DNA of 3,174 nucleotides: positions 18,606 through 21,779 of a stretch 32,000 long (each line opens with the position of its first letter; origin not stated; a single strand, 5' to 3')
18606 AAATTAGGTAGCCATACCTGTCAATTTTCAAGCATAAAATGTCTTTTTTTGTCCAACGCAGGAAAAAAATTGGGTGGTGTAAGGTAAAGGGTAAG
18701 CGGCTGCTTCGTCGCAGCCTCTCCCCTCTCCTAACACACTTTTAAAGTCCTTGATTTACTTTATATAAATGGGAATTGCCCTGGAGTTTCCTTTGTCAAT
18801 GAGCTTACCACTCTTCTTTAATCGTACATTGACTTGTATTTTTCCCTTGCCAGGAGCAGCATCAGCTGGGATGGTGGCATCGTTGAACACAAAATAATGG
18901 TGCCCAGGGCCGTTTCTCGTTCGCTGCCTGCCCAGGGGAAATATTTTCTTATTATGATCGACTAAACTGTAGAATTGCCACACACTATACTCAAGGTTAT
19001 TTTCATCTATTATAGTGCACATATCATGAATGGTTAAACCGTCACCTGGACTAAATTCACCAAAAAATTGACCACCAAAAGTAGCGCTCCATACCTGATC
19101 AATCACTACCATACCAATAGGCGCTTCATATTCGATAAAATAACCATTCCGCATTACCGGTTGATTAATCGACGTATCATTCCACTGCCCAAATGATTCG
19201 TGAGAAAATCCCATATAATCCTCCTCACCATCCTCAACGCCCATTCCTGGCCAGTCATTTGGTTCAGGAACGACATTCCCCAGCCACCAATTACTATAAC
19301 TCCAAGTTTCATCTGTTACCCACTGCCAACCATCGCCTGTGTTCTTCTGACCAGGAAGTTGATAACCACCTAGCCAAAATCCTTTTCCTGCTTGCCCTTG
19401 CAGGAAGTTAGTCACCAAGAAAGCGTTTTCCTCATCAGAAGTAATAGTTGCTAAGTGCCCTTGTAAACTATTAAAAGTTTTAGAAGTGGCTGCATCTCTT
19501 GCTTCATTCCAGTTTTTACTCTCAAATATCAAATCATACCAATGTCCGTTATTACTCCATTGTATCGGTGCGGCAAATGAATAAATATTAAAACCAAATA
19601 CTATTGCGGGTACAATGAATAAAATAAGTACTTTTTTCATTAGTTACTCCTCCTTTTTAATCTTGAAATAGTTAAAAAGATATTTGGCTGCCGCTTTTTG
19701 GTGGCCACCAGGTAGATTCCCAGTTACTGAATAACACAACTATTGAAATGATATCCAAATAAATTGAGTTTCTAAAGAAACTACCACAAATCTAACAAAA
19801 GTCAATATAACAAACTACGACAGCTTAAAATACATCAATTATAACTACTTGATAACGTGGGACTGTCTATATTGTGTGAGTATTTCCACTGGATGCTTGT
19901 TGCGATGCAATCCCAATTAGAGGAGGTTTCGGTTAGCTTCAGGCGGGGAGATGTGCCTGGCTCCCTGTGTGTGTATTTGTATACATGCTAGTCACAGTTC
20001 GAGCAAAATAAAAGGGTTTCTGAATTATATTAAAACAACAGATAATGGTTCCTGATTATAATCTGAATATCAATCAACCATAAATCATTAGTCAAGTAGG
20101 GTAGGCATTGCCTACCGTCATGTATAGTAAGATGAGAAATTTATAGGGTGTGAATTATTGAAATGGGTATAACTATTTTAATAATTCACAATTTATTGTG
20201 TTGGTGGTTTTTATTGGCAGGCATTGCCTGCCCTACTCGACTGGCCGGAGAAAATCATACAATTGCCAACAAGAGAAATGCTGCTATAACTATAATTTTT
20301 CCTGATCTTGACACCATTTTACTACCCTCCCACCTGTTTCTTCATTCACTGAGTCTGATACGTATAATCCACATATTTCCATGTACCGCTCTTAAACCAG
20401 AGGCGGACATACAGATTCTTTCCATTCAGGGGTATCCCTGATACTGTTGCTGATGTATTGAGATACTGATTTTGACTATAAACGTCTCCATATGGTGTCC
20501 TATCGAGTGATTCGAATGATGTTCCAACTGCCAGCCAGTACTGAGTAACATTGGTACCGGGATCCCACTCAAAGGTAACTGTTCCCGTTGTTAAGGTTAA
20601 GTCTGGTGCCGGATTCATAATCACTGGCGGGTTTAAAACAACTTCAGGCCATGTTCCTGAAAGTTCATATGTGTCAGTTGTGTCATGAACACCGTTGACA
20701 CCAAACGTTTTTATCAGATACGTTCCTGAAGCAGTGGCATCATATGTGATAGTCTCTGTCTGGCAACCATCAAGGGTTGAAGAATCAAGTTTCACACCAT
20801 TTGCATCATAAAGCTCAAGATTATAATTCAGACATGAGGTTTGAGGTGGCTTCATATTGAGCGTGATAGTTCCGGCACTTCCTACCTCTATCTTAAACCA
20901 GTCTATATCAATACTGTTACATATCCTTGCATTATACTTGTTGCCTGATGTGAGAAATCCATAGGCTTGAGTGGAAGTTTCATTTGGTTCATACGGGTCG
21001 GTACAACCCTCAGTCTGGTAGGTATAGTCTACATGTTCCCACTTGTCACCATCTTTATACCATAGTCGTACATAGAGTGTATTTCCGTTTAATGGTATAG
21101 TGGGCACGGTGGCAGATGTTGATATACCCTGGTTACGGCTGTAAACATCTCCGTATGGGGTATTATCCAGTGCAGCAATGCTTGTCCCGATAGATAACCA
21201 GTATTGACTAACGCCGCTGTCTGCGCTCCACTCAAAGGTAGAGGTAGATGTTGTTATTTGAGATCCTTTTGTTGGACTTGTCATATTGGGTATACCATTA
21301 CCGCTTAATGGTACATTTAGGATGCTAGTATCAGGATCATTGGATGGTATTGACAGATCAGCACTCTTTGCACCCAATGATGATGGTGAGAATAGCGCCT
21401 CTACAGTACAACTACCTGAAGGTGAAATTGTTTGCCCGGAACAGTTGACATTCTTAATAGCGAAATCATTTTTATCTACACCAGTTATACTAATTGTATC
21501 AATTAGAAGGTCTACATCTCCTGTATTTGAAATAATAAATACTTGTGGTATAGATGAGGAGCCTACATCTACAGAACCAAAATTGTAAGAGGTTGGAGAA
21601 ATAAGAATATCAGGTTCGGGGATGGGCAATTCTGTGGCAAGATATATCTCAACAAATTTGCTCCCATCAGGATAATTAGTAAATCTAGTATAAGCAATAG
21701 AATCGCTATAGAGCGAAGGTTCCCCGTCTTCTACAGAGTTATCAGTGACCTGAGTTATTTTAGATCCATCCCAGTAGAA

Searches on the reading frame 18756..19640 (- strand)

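Call 8: search_protein_families(library=pfam, proteins=[window:18756-19640:-], max_evalue=0.001)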
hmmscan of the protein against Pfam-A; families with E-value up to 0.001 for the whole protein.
window:18756-19640:- (294 aa): 1 family
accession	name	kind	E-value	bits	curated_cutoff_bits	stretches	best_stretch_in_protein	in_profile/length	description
PF00059.27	Lectin_C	-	3.5e-07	31.4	22.6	1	41-157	2-96/107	Lectin C-type domain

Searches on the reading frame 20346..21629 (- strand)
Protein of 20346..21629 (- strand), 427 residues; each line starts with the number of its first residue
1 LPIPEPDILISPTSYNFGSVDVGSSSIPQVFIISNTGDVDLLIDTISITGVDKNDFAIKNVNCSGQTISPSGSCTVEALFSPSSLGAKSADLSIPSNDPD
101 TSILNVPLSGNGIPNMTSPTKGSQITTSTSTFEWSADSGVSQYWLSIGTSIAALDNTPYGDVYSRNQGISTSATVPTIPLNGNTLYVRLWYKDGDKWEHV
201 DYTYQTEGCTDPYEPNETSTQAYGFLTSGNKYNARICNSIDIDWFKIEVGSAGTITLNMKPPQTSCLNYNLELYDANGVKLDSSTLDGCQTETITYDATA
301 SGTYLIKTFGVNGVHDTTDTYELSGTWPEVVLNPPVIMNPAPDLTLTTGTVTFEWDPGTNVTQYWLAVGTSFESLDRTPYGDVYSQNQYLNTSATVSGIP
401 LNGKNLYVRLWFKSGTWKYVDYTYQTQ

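Call 8: search_protein_families(library=pfam, proteins=[window:20346-21629:-], max_evalue=0.001)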
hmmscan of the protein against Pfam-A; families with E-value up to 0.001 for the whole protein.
window:20346-21629:- (427 aa): 6 families
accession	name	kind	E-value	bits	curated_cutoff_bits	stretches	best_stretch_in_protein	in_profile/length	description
PF22544.2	HYDIN_VesB_CFA65-like_Ig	-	3.7e-11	43.6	25.5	1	10-106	5-97/100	HYDIN/CFA65/VesB-like, Ig-like domain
PF22073.2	Cep192_D4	-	2.2e-09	37.9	35.5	1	6-112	2-111/112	Cep192 domain 4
PF15780.11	ASH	-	1e-05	26.1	27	1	10-98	5-92/98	Abnormal spindle-like microcephaly-assoc'd, ASPM-SPD-2-Hydin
PF12371.14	TMEM131_like_N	-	0.00022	21.8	28.8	1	10-94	3-82/84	Transmembrane protein 131-like N-terminal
PF24291.1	Ig_CFAP65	-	0.00064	20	27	0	9-113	9-116/121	Cilia- and flagella-associated protein 65-like, Ig-like domain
PF04151.21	PPC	-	0.00095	20.4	25.9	1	242-307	2-67/70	Bacterial pre-peptidase C-terminal domain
